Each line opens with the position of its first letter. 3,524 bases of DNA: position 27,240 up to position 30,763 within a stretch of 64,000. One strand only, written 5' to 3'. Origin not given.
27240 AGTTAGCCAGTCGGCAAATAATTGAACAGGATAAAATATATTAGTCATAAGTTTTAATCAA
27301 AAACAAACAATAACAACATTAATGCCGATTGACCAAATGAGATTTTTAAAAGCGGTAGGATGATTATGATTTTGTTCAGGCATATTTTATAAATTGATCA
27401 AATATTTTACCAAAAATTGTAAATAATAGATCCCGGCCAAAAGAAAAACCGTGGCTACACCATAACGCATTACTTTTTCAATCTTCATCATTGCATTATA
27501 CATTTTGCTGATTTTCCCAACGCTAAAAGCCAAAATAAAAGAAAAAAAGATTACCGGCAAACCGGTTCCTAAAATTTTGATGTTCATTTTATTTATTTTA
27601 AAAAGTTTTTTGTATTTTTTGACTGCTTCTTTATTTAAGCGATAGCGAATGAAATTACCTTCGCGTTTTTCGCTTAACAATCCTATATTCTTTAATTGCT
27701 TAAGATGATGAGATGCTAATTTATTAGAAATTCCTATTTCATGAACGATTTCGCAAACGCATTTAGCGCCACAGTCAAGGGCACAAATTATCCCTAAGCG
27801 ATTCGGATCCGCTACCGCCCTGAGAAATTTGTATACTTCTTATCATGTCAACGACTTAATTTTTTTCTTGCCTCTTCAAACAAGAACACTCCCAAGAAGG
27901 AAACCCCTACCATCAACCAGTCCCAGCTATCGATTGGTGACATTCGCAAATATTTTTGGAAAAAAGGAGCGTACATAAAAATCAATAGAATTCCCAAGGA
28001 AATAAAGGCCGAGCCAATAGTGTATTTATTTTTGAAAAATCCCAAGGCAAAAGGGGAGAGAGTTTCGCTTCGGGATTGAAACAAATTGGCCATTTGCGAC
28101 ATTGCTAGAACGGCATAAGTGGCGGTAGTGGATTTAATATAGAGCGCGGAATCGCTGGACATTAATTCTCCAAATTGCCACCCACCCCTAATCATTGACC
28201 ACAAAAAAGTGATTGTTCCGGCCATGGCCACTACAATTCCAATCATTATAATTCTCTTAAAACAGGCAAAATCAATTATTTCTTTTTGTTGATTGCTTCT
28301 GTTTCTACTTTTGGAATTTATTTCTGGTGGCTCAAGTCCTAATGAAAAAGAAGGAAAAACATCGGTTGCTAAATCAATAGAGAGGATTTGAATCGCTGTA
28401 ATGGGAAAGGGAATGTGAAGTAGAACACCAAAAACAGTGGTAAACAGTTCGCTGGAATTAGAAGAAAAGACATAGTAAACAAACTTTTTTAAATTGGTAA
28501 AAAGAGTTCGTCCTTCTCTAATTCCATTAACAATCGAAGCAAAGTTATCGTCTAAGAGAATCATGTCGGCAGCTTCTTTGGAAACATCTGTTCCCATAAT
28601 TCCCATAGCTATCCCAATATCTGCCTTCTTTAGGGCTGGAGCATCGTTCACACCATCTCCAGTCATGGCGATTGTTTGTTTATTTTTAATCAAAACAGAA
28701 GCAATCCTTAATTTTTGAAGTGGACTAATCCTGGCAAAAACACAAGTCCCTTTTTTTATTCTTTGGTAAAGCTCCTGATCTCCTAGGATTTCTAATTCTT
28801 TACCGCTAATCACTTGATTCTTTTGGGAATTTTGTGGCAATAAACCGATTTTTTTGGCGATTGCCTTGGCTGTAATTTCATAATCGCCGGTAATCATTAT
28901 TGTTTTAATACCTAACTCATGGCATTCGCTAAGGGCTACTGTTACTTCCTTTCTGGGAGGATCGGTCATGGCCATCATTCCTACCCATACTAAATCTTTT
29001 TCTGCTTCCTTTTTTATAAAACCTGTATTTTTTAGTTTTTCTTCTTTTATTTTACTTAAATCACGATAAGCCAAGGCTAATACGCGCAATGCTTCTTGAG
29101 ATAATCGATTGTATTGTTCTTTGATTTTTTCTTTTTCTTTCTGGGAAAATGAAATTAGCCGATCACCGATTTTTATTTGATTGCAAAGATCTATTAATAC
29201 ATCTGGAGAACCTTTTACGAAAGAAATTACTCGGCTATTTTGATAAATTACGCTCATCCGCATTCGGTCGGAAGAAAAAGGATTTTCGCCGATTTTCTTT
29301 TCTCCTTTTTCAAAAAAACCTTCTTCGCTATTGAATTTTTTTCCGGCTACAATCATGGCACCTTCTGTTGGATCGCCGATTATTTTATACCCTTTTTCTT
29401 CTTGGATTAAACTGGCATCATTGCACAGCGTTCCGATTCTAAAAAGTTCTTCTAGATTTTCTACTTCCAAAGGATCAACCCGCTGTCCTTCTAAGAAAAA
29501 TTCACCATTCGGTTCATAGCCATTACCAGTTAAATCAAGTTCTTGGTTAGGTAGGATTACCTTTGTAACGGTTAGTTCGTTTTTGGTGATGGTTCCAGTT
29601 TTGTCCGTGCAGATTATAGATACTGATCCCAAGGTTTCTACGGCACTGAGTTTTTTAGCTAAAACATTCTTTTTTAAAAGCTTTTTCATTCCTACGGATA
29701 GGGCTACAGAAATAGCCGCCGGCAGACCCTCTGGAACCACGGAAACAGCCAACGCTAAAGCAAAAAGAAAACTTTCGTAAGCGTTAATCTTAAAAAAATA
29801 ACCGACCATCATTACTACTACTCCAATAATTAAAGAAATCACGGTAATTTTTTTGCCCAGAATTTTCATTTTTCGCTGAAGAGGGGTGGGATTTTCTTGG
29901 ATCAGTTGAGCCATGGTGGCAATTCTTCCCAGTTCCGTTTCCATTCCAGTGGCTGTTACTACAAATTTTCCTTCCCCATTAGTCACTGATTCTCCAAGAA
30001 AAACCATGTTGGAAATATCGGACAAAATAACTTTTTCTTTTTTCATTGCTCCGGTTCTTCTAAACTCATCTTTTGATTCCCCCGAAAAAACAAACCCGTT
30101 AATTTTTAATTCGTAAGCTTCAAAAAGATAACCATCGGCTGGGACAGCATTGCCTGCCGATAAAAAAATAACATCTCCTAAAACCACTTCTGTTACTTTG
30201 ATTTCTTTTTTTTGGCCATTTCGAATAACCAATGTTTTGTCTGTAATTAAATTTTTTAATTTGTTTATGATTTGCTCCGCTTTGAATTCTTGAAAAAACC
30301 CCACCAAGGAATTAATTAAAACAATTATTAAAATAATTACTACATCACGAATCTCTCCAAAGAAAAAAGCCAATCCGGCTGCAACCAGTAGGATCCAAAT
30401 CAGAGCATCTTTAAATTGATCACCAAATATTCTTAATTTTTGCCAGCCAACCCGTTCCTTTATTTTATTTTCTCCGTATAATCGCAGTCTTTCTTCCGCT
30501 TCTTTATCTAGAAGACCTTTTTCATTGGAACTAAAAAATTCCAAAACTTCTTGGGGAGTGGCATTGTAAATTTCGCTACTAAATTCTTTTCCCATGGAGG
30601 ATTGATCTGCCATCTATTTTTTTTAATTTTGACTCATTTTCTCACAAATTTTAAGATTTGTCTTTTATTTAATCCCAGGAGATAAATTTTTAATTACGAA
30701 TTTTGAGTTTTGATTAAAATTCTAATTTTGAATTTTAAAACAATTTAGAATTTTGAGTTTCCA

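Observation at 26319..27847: ArsR-like regulator fused to a membrane anchor, lacking a canonical start codon, next to an ArsP-like permease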

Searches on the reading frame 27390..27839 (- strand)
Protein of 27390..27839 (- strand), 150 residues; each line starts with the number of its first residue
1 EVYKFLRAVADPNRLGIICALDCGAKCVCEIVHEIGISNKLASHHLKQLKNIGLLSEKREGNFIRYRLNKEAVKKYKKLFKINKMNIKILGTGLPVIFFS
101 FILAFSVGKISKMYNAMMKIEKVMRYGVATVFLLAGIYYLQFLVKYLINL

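Call 7: search_protein_families(library=pfam, proteins=[window:27390-27839:-], max_evalue=1)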
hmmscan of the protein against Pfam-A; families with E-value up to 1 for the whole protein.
seq(150 aa): 7 families
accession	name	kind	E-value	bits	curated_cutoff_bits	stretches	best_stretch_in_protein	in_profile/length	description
PF01022.26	HTH_5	-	8.6e-13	48.4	22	1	11-56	1-46/47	Bacterial regulatory protein, arsR family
PF21248.3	SoFic-like_C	-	0.011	16.4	27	1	31-62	36-67/76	Protein adenylyltransferase SoFic-like, C-terminal domain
PF07848.18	PaaX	-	0.047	14.4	24.8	1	30-70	28-68/70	PaaX-like protein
PF01638.23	HxlR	-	0.15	12.4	20.8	1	17-58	10-52/91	HxlR-like helix-turn-helix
PF12840.13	HTH_20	-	0.16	12.4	27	1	10-55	2-48/51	Helix-turn-helix domain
PF19297.4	QcrA_N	-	0.21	11.4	27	1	118-148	46-76/222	QcrA subunit N-terminal region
PF24033.1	DUF7342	-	0.25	11.7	31.6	1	27-72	19-64/150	Family of unknown function (DUF7342)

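Call 8: search_protein_families(library=ncbifam, proteins=[window:27390-27839:-], max_evalue=1)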
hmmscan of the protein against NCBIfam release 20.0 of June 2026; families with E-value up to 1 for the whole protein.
seq(150 aa): 13 families
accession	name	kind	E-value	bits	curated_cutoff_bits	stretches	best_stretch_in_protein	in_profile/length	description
NF033788.1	HTH_metalloreg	subfamily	8.3e-23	80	55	1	4-75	3-75/77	metalloregulator ArsR/SmtB family transcription factor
NF045707.1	Dbac_1936_reg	equivalog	1.7e-14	53.6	115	1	7-73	12-78/99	ArsR/SmtB-type metalloregulator TsoR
NF040495.1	tranport_ArsG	equivalog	5.7e-14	52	200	1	90-141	171-222/225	aromatic aminobenezylarsenical efflux permease ArsG family transporter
NF033789.1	repress_SdpR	subfamily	5.7e-13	48.6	100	1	6-74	2-70/79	autorepressor SdpR family transcription factor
NF041413.1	ArsR_Rv2640c_fam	equivalog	4.5e-11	43.2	155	1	6-79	36-112/118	Rv2640c family ArsR-like transcriptional regulator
NF007528.0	PRK10141.1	subfamily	1.1e-09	38.2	97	1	5-70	9-75/117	metalloregulator ArsR/SmtB family transcription factor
NF040642.1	sulf_sens_BigR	equivalog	4.6e-09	36.2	155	1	1-80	9-89/95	sulfite-sensing transcriptional repressor BigR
NF047906.1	CdPbTransRegCmtR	equivalog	7.2e-08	32.3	150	1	6-74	15-83/104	Cd(II)/Pb(II)-sensing metalloregulatory transcriptional regulator CmtR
TIGR01884.1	cas_HTH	subfamily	2.7e-06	26.9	60.2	1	12-59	142-190/202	CRISPR-associated CARF protein Csa3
NF053755.1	MsvR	equivalog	0.0018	18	220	1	6-60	7-61/236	transcriptional factor MsvR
NF053610.1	Sso10a_fam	subfamily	0.0095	15.9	60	1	28-60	20-52/64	Sso10a family chromatin protein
NF053609.1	Sul12a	equivalog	0.011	15.9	150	1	28-90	22-84/103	Sul12a family chromatin-organizing protein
TIGR03527.1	selenium_YedF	equivalog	0.026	14.4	110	1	68-121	133-186/194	sulfurtransferase-like selenium metabolism protein YedF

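Call 30: find_related_loci(query=window:27390-27839:-, collection=metagenome_contigs, flank=6000)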
Query seq(150 aa) (150 aa) in metagenome_contigs; peptide patterns used: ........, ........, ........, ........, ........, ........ (x = any residue, [..] = any of these).
262 stretches matched a pattern; 67 encode a relative of the query (tblastn E <= 1e-3); 67 distinct loci.
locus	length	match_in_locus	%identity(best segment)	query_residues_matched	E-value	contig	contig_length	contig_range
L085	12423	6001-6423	55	2-134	2e-43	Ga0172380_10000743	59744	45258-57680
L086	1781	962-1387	54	1-134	2e-42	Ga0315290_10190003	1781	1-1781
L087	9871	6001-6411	55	1-128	2e-41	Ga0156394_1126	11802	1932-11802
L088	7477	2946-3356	55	1-128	2e-41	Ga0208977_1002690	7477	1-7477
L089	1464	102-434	63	1-105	4e-39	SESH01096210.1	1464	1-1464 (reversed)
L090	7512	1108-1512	53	1-128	2e-37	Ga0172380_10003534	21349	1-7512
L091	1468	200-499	64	2-95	4e-38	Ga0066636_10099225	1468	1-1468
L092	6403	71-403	62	1-105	4e-37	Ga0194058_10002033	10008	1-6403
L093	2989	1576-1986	56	1-128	1e-36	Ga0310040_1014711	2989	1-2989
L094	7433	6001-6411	56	1-128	1e-36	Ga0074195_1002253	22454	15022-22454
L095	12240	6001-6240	73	1-80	3e-36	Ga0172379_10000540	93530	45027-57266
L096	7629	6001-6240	73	1-80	1e-35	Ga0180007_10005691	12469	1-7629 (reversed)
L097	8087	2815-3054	71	1-80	3e-35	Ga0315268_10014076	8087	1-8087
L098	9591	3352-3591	71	1-80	3e-35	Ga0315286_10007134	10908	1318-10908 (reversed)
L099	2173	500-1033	44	1-134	5e-35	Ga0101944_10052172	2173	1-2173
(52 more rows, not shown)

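Call 43: find_homologous_proteins(query=window:27390-27839:-, max_evalue=0.00001)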
Query seq(150 aa) (150 aa): 669 proteins with E <= 0.00001 among 702 candidates; the best 120 are listed.
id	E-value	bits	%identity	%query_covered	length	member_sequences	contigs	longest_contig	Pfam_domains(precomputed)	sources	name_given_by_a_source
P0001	4.6e-51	191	100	65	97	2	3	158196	-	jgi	jgi:hypothetical protein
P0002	1.0e-32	131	79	52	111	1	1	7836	PF01022.27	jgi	jgi:DNA-binding transcriptional ArsR family regulator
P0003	5.0e-32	129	74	53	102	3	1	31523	PF01022.27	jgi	-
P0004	6.2e-32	129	75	46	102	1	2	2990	PF01022.27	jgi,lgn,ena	-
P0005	6.4e-32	129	74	46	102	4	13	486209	PF01022.27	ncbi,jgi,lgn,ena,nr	ncbi:MAG: Transcriptional regulator ArsR [Candidatus Moranbacteria bacterium GW2011_GWE1_35_17]|nr:M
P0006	1.1e-31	128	73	53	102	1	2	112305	PF01022.27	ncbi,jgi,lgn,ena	ncbi:MAG: metalloregulator ArsR/SmtB family transcription factor [Parcubacteria group bacterium]|jgi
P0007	1.4e-31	127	74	53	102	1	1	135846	PF01022.27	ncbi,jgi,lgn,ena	ncbi:MAG: metalloregulator ArsR/SmtB family transcription factor [Parcubacteria group bacterium]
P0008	1.7e-31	127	73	53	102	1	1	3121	PF01022.27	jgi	jgi:DNA-binding transcriptional ArsR family regulator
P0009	2.1e-31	127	77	46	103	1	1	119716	PF01022.27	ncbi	-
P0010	2.2e-31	127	73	53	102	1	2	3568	PF01022.27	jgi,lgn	jgi:ArsR family transcriptional regulator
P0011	4.3e-31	126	75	53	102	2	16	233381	PF01022.27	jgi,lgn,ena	jgi:ArsR family transcriptional regulator, arsenate/arsenite/antimonite-responsive transcriptional r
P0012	4.7e-31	126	75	53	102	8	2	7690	PF01022.27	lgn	-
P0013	5.1e-31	126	75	45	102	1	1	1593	PF01022.27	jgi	jgi:ArsR family transcriptional regulator, arsenate/arsenite/antimonite-responsive transcriptional r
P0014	5.7e-31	125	74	53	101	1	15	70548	PF01022.27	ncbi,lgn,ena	-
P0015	7.1e-31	125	70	53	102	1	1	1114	PF01022.27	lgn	-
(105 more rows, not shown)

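Call 44: find_encoding_contigs(protein=P0002, flank=6000, max_places=3)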
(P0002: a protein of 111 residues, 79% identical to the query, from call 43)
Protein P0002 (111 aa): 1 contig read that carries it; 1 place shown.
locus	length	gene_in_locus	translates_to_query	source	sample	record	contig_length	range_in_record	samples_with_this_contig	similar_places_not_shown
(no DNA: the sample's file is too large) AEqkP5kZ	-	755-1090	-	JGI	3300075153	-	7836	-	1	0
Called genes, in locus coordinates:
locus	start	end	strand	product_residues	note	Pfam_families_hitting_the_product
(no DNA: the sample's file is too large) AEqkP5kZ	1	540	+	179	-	?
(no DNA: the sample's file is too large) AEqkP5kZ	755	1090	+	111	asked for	PF01022:HTH_5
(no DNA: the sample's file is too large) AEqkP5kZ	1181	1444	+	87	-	PF13192:Thioredoxin_3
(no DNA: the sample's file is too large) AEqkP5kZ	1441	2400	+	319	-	PF03773:ArsP_1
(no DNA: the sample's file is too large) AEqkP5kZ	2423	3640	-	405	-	PF00270:DEAD, PF04851:ResIII, PF00271:Helicase_C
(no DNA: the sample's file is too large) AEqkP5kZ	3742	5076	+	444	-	PF00070:Pyr_redox (faint), PF00890:FAD_binding_2, PF01134:GIDA (faint), PF01266:DAO (weak), PF03486:HI0933_like, PF07992:Pyr_redox_2 (faint), PF12831:FAD_oxidored, PF22780:HI0933_like_1st, +1 more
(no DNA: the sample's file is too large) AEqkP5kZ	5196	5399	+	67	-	PF00313:CSD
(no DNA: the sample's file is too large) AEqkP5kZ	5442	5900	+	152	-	-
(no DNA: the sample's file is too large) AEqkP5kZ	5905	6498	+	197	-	PF09335:VTT_dom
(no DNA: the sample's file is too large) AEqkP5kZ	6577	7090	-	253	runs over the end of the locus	PF01061:ABC2_membrane, PF12698:ABC2_membrane_3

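Call 45: find_encoding_contigs(protein=P0009, flank=6000, max_places=3)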
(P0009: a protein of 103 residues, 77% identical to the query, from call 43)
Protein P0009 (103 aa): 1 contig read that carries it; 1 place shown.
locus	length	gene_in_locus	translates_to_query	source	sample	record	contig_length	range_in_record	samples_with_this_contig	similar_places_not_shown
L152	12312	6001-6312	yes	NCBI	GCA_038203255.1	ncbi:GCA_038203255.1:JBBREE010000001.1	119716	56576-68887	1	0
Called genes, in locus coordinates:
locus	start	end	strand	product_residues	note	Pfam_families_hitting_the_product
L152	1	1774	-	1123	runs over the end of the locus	PF00873:ACR_tran, PF02355:SecD_SecF_C (faint), PF00873:ACR_tran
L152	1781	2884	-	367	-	PF25917:BSH_RND, PF25989:YknX_C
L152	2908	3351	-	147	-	PF12802:MarR_2, PF22381:Staph_reg_Sar_Rot (weak), PF01047:MarR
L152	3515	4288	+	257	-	-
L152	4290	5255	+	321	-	-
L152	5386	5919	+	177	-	PF01814:Hemerythrin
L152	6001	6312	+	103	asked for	PF01022:HTH_5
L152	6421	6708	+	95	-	PF13192:Thioredoxin_3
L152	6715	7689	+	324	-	PF03773:ArsP_1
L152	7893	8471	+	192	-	-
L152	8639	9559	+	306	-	PF01544:CorA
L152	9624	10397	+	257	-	PF02673:BacA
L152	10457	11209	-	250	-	PF01794:Ferric_reduct (weak)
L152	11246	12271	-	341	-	PF00970:FAD_binding_6 (weak), PF08022:FAD_binding_8 (weak), PF00175:NAD_binding_1, PF08030:NAD_binding_6 (faint)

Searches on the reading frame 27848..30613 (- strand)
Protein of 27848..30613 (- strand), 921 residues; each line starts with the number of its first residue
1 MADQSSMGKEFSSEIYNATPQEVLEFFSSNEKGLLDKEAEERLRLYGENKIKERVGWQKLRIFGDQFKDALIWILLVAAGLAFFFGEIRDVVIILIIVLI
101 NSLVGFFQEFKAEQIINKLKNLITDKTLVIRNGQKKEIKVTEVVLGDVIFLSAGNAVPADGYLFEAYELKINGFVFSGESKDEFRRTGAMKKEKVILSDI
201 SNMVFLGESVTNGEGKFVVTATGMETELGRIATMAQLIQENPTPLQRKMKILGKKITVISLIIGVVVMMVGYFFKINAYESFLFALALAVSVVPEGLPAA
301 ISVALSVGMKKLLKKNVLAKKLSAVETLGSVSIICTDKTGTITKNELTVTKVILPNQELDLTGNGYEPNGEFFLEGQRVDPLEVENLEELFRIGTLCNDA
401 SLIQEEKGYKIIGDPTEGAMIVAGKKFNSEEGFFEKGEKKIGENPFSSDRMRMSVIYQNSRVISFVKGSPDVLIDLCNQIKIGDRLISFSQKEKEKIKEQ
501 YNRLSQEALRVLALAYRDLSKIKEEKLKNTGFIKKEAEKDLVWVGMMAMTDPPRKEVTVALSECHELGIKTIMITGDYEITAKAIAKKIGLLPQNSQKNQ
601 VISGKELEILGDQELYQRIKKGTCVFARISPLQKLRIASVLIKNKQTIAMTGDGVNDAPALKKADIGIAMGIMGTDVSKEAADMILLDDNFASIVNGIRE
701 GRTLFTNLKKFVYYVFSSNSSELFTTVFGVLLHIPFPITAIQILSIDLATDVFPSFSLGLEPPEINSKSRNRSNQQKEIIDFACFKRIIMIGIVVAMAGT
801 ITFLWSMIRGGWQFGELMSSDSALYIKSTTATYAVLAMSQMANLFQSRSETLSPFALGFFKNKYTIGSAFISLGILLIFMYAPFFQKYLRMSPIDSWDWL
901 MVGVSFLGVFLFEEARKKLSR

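Call 7: search_protein_families(library=pfam, proteins=[window:27848-30613:-], max_evalue=1)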
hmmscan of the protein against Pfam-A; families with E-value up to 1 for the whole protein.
window:27848-30613:- (921 aa): 9 families
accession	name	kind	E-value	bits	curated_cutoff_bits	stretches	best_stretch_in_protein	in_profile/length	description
PF00122.25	E1-E2_ATPase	-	2.5e-43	148.1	28.1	1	122-315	2-181/181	E1-E2 ATPase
PF00689.26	Cation_ATPase_C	-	3.1e-36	125.2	27.3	1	735-918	1-174/175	Cation transporting ATPase, C-terminus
PF13246.12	Cation_ATPase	-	3.4e-18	65.9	21.7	1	395-480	1-91/91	Cation transport ATPase (P-type)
PF00702.32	Hydrolase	-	2.7e-16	61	26.4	1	520-665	66-191/191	haloacid dehalogenase-like hydrolase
PF00690.31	Cation_ATPase_N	-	3.3e-16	59.1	20.4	1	16-81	2-68/69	Cation transporter/ATPase, N-terminus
PF08282.18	Hydrolase_3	-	0.00053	20.2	20.9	1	642-696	201-253/255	haloacid dehalogenase-like hydrolase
PF12710.13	HAD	-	0.0067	17.3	27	1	553-662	88-189/189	haloacid dehalogenase-like hydrolase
PF14927.11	Neurensin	-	0.36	11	27.7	0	255-275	46-66/132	Neurensin/Transmembrane protein 74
PF09925.14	DUF2157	-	0.9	9.7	32.4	1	251-291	93-133/146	Predicted membrane protein (DUF2157)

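Call 8: search_protein_families(library=ncbifam, proteins=[window:27848-30613:-], max_evalue=1)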
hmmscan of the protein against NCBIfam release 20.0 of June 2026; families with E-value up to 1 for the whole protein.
window:27848-30613:- (921 aa): 27 families (the best 25 are shown)
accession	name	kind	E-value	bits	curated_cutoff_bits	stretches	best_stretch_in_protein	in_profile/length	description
TIGR01116.1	ATPase-IIA1_Ca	equivalog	1.2e-170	569.4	703.4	1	65-921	3-799/799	calcium-translocating P-type ATPase, SERCA-type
TIGR01522.1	ATPase-IIA2_Ca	equivalog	3.1e-169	564.5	798.3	1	22-921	11-851/854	calcium-transporting P-type ATPase, PMR1-type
TIGR01106.1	ATPase-IIC_X-K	subfamily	1.1e-142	477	946.1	3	17-596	19-612/997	Na,H/K antiporter P-type ATPase subunit alpha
TIGR01523.1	ATPase-IID_K-Na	equivalog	2.3e-137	459.1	645.05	3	384-830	427-879/997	potassium/sodium efflux P-type ATPase, fungal-type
TIGR01517.1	ATPase-IIB_Ca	equivalog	4.1e-120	402.4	507.05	2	404-794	406-775/882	calcium-translocating P-type ATPase, PMCA-type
TIGR01524.1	ATPase-IIIB_Mg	equivalog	3.3e-118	395.8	610.75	2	18-352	18-357/867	magnesium-translocating P-type ATPase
TIGR01647.1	ATPase-IIIA_H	equivalog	4.8e-112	375.5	615.5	2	33-357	1-312/755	plasma-membrane proton-efflux P-type ATPase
NF011702.0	PRK15122.1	subfamily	3.1e-106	356.3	975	2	435-752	440-747/907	magnesium-translocating P-type ATPase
TIGR01494.1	ATPase_P-type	subfamily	6.9e-87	291.9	62.3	4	93-357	1-237/478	HAD-IC family P-type ATPase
TIGR01525.1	ATPase-IB_hvy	subfamily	1.3e-67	229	346.25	3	75-355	5-272/560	heavy metal translocating P-type ATPase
TIGR01657.1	P-ATPase-V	hypoth_equivalog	1.8e-67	227.8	618.25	2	27-595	133-701/1055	ATP13A2 family polyamine export P-type ATPase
TIGR01512.1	ATPase-IB2_Cd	subfamily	2.1e-55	188.4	313.5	3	74-352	4-255/494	cadmium family heavy metal-translocating P-type ATPase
NF008262.1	PRK11033.1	equivalog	8.3e-43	146.8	1005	3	74-353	181-447/731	zinc/cadmium/mercury/lead-transporting ATPase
TIGR01511.1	ATPase-IB1_Cu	subfamily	2.9e-42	145.2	397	3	90-357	45-287/542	copper-translocating P-type ATPase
NF033775.1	P_type_ZntA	exception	3.9e-36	124.6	1240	3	70-354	182-453/732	Zn(II)/Cd(II)/Pb(II) translocating P-type ATPase ZntA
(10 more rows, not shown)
